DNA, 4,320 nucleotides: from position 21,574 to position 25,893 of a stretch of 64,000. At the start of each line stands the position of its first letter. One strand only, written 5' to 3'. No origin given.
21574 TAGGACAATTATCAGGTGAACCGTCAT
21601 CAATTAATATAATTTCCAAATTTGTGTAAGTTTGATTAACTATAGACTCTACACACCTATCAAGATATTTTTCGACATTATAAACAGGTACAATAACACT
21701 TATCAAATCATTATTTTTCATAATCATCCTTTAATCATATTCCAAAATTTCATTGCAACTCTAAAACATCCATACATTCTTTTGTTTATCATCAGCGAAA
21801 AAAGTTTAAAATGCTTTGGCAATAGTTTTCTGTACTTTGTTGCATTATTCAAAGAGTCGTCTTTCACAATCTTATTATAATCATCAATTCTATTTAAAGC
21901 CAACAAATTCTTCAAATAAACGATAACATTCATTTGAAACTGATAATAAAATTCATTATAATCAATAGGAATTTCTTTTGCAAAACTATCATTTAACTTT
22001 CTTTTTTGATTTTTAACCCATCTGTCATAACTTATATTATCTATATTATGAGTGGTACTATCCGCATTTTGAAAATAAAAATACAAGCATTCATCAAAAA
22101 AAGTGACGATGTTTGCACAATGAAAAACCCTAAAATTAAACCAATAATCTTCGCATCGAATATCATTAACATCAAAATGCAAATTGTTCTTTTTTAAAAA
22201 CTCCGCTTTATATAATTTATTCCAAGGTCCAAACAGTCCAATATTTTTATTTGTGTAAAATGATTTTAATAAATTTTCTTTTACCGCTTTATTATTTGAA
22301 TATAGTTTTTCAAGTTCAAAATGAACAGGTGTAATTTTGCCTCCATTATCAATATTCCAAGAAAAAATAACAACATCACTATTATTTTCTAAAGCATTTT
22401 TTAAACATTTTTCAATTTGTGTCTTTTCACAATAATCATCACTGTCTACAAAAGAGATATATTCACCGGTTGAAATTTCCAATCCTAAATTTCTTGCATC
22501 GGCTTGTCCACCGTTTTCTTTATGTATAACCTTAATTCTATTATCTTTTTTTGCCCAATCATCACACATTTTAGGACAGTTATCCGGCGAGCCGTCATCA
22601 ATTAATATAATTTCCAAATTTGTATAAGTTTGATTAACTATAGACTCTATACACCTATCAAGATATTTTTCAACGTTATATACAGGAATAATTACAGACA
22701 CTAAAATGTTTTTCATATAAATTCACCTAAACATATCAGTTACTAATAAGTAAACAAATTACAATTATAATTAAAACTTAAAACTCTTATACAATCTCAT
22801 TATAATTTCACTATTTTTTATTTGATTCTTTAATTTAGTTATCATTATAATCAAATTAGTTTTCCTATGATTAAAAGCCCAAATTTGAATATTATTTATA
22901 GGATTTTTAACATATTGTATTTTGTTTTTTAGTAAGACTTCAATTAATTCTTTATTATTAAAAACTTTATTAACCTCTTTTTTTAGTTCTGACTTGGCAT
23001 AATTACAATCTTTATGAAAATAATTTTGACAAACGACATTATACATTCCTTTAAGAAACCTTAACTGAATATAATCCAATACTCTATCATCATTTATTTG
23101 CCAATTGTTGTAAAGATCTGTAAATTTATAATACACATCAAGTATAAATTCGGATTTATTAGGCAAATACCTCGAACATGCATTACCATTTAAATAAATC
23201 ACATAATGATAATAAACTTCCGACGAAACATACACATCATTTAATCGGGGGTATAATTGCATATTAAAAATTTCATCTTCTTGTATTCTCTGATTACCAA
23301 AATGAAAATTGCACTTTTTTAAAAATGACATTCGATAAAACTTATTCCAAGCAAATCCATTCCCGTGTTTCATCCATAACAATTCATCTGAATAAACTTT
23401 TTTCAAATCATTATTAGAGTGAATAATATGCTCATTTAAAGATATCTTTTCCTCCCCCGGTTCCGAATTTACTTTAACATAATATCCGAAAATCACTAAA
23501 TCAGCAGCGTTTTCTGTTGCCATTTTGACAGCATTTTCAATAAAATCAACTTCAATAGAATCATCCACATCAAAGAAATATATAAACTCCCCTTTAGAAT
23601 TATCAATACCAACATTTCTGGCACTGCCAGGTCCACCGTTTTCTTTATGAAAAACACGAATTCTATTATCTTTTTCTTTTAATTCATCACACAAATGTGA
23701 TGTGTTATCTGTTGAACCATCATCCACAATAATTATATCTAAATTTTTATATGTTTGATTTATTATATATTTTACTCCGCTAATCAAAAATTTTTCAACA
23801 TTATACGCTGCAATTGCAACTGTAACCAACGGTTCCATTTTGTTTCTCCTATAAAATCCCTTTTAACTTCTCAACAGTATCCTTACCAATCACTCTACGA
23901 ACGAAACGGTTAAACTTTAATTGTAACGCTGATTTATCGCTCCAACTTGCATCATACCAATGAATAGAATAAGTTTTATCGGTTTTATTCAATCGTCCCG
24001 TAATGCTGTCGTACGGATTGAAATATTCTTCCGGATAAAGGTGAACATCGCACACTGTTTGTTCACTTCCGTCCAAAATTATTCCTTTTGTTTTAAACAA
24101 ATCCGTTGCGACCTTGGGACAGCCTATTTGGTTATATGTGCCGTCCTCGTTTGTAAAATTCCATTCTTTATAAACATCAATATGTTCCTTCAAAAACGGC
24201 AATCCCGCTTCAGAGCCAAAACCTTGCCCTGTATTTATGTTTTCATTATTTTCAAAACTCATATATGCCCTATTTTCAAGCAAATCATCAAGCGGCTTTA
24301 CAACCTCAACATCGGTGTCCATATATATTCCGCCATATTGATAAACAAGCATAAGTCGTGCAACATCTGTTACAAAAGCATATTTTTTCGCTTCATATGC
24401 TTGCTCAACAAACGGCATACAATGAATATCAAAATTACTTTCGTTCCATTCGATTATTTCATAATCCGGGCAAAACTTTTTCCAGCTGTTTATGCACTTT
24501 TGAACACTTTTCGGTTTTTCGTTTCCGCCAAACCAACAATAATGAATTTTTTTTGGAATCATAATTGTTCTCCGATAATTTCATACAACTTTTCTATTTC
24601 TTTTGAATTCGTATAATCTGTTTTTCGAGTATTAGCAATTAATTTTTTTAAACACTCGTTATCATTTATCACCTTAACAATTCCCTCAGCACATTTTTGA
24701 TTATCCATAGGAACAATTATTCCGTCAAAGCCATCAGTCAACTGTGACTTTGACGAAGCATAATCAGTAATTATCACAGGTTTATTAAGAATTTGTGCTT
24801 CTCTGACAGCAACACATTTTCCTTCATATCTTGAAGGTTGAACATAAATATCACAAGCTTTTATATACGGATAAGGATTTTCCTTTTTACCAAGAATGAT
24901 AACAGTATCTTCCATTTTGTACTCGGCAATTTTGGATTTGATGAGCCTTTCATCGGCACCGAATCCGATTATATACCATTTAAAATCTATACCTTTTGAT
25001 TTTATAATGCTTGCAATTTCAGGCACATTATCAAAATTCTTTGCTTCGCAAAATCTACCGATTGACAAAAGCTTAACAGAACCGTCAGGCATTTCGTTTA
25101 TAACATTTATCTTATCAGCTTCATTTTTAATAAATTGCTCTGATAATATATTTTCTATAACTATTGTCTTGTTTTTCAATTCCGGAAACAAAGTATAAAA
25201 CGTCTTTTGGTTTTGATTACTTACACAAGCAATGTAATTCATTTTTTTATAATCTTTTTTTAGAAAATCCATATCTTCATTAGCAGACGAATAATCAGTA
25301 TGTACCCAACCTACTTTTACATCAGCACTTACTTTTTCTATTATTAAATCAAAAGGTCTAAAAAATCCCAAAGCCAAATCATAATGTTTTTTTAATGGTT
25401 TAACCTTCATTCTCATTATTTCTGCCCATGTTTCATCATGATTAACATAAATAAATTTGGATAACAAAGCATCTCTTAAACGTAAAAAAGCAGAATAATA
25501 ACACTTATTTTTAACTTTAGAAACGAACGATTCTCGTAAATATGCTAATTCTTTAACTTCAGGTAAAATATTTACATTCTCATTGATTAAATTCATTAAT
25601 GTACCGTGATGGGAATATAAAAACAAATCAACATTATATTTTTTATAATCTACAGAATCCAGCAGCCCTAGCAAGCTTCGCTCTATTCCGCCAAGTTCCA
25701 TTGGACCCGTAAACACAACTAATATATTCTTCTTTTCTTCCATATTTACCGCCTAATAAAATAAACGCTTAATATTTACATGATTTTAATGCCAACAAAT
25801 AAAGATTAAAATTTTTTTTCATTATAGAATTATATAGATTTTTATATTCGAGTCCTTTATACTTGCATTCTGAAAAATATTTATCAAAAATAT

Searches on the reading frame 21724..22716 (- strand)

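Call 53: search_protein_families(library=pfam, proteins=[window:21724-22716:-], max_evalue=0.00001)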
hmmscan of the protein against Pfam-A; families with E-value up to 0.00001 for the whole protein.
window:21724-22716:- (330 aa): 3 families
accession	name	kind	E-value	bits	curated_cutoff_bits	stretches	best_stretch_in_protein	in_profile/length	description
PF00535.33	Glycos_transf_2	-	4.4e-43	147.5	23.3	1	7-175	1-165/168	Glycosyl transferase family 2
PF10111.15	Glyco_tranf_2_2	-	4.3e-14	53.1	27.3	1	7-121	1-124/276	Glycosyltransferase like family 2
PF13641.12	Glyco_tranf_2_3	-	2.5e-08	34.7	27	1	6-108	3-111/230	Glycosyltransferase like family 2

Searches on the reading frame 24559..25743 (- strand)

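Call 53: search_protein_families(library=pfam, proteins=[window:24559-25743:-], max_evalue=0.00001)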
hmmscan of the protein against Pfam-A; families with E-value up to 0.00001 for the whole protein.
window:24559-25743:- (394 aa): 2 families
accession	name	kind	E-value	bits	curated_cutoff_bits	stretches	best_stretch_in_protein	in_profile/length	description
PF00534.26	Glycos_transf_1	-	6e-26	91.4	26.4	1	213-374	6-171/172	Glycosyl transferases group 1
PF13692.12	Glyco_trans_1_4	-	1.3e-19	71.3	27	1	224-361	3-142/142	Glycosyl transferases group 1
